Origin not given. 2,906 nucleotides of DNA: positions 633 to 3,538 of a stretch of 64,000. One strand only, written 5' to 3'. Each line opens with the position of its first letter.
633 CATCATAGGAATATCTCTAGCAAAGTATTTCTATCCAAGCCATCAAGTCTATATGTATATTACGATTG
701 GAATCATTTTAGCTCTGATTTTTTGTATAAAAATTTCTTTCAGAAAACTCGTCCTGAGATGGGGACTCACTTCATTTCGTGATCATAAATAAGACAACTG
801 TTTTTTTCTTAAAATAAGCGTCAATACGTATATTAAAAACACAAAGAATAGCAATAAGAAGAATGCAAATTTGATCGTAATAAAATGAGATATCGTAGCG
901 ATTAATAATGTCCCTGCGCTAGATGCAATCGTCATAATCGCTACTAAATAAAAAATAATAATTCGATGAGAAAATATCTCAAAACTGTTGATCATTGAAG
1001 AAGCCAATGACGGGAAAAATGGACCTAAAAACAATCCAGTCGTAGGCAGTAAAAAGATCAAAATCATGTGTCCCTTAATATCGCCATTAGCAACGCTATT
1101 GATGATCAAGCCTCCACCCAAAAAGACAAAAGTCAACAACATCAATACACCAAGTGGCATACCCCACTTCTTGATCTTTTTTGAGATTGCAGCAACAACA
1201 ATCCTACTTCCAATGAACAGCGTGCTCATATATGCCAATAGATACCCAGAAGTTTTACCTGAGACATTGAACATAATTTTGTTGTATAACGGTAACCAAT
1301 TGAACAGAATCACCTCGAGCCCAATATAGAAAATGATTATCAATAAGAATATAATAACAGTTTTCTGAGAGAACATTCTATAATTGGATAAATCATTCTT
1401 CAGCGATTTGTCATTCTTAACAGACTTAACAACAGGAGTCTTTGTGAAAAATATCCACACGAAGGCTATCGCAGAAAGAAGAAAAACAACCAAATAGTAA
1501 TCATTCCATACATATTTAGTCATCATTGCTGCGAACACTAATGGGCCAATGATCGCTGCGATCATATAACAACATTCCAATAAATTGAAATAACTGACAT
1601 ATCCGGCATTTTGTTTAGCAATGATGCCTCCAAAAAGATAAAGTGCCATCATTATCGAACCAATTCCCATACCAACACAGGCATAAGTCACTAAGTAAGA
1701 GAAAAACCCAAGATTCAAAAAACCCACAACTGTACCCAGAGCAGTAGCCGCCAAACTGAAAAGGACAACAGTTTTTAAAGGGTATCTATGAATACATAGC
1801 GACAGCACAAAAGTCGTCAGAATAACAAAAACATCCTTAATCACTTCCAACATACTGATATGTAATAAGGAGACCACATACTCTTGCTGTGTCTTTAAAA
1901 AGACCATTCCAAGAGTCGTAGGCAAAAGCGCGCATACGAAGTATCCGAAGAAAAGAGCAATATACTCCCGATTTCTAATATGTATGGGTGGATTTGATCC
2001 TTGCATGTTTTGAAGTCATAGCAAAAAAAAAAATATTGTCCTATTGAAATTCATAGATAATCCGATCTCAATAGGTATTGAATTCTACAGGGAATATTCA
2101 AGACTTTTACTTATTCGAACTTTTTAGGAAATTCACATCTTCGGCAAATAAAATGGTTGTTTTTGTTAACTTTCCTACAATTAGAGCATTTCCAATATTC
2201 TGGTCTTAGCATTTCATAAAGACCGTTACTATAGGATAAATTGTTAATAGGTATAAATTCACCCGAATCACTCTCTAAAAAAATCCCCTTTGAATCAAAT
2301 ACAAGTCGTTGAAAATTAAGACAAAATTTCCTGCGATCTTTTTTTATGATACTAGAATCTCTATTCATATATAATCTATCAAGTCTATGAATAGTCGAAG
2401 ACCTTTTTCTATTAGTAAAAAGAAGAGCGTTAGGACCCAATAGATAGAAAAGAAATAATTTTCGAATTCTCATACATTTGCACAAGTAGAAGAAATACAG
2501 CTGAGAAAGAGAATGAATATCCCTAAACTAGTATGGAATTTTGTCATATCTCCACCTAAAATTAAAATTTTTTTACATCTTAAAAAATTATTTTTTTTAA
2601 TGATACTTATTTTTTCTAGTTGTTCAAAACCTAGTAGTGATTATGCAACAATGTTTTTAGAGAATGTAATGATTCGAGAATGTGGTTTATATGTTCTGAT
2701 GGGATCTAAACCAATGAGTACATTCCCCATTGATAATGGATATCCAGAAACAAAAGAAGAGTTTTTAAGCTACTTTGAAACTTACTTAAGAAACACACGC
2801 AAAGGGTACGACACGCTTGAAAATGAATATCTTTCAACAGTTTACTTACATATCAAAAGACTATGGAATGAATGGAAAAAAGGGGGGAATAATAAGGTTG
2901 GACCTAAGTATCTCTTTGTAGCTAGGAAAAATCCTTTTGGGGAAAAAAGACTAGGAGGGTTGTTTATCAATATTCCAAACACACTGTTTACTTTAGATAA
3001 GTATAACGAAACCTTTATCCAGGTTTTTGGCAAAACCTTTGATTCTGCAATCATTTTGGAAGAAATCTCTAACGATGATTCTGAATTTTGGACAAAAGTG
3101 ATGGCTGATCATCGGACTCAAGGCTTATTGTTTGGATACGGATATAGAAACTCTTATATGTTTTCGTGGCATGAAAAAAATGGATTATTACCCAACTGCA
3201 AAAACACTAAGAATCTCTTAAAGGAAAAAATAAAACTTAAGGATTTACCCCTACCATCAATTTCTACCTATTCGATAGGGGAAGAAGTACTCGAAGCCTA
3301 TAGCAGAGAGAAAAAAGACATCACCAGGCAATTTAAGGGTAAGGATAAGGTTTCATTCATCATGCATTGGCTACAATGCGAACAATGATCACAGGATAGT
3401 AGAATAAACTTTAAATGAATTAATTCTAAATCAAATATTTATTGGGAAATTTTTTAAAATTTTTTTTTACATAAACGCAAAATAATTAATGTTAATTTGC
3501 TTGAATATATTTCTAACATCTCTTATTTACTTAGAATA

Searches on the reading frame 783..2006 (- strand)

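Call 3: search_protein_families(library=pfam, proteins=[window:783-2006:-])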
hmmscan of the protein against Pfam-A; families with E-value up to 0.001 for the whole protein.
window:783-2006:- (407 aa): 1 family
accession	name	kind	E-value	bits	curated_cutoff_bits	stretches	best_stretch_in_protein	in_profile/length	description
PF07690.21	MFS_1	-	1.6e-18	67.2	33.4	1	18-342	1-323/347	Major Facilitator Superfamily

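Call 4: search_protein_families(library=ncbifam, proteins=[window:783-2006:-])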
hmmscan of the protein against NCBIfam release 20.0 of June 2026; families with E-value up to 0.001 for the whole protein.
window:783-2006:- (407 aa): 0 families

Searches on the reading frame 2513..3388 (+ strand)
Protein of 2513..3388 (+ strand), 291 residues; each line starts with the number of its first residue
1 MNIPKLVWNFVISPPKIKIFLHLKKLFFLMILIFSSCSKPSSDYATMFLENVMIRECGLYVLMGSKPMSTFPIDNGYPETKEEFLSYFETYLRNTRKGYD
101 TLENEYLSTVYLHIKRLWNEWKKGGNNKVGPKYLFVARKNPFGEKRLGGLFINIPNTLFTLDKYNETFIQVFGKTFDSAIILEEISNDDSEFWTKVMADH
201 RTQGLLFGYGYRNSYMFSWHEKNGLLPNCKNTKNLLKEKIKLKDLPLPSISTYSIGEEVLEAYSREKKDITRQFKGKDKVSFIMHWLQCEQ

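Call 3: search_protein_families(library=pfam, proteins=[window:2513-3388:+])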
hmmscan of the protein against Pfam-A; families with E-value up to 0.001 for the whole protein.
window:2513-3388:+ (291 aa): 0 families

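Call 4: search_protein_families(library=ncbifam, proteins=[window:2513-3388:+])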
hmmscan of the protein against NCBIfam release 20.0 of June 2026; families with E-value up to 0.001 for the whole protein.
window:2513-3388:+ (291 aa): 0 families

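Call 76: search_solved_structures(query=A3, max_evalue=1)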
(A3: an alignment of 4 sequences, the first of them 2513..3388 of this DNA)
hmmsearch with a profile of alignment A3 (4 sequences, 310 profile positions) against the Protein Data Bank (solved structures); distinct sequences matched with E-value up to 1: 0.
